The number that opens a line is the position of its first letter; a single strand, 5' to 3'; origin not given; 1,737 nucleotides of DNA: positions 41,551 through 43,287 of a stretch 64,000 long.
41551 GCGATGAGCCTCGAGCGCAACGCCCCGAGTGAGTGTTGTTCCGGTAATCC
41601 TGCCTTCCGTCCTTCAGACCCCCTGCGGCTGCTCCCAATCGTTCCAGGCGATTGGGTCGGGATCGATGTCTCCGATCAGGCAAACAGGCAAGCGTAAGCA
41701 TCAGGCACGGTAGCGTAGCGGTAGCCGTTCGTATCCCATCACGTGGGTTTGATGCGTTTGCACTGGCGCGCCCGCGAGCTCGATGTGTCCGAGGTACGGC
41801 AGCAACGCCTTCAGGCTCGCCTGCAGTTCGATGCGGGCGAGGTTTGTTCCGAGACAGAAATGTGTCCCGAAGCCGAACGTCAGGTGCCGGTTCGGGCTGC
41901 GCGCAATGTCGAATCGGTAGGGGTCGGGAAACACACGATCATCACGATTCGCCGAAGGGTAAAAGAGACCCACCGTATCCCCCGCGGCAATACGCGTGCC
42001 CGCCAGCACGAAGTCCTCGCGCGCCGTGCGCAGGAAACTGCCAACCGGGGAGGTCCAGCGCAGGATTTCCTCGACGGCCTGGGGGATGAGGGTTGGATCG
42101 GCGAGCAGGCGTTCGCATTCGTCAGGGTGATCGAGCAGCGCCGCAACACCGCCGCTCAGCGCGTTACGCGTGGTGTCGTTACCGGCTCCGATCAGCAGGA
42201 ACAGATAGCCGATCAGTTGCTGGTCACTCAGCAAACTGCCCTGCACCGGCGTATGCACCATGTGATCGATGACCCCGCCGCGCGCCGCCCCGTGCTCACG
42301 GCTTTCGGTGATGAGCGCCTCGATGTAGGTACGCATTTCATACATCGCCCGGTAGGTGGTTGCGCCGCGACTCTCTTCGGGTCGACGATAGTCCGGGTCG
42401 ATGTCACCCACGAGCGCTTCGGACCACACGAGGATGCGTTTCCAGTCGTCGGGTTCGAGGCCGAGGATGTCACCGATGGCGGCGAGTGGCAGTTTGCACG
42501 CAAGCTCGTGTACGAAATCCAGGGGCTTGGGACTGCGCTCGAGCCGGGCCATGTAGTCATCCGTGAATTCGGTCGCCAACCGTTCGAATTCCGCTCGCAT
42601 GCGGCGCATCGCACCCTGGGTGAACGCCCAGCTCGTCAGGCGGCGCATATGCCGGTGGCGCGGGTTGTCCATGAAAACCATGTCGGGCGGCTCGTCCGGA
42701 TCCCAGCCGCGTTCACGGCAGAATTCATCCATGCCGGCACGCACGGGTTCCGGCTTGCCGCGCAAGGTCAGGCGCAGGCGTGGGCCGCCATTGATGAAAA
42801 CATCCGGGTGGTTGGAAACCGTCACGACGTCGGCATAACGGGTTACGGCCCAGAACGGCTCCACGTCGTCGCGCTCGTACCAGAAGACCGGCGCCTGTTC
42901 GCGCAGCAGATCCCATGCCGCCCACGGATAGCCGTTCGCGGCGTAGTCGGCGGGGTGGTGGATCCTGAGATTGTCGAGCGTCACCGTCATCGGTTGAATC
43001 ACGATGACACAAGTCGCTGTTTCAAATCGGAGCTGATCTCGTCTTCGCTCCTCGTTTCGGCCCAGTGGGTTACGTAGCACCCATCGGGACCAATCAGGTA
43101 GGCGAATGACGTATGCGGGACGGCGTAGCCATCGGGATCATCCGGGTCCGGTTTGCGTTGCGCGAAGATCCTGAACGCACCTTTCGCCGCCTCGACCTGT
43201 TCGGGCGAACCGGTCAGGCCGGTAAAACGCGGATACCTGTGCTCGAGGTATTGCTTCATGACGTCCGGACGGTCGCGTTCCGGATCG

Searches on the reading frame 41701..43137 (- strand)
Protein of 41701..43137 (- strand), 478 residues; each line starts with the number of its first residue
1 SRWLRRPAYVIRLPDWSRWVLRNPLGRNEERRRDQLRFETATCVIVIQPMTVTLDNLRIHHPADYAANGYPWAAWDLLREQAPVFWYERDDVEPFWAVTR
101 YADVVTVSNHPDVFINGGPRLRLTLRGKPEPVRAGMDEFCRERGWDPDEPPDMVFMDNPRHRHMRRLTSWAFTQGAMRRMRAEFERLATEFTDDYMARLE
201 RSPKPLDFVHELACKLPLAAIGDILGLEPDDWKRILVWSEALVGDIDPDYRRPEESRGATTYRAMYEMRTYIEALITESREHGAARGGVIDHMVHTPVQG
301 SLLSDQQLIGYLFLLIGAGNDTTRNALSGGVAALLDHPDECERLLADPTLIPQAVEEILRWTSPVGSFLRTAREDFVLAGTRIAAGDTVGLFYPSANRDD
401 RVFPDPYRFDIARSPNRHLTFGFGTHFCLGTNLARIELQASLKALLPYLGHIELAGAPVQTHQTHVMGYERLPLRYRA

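Call 26: search_protein_families(library=pfam, proteins=[window:41701-43137:-], max_evalue=0.00001)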
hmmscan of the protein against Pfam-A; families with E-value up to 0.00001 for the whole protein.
window:41701-43137:- (478 aa): 1 family
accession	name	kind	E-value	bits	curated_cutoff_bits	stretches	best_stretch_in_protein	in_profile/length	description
PF00067.27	p450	-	8.8e-25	87.8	22.8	1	270-446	218-429/462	Cytochrome P450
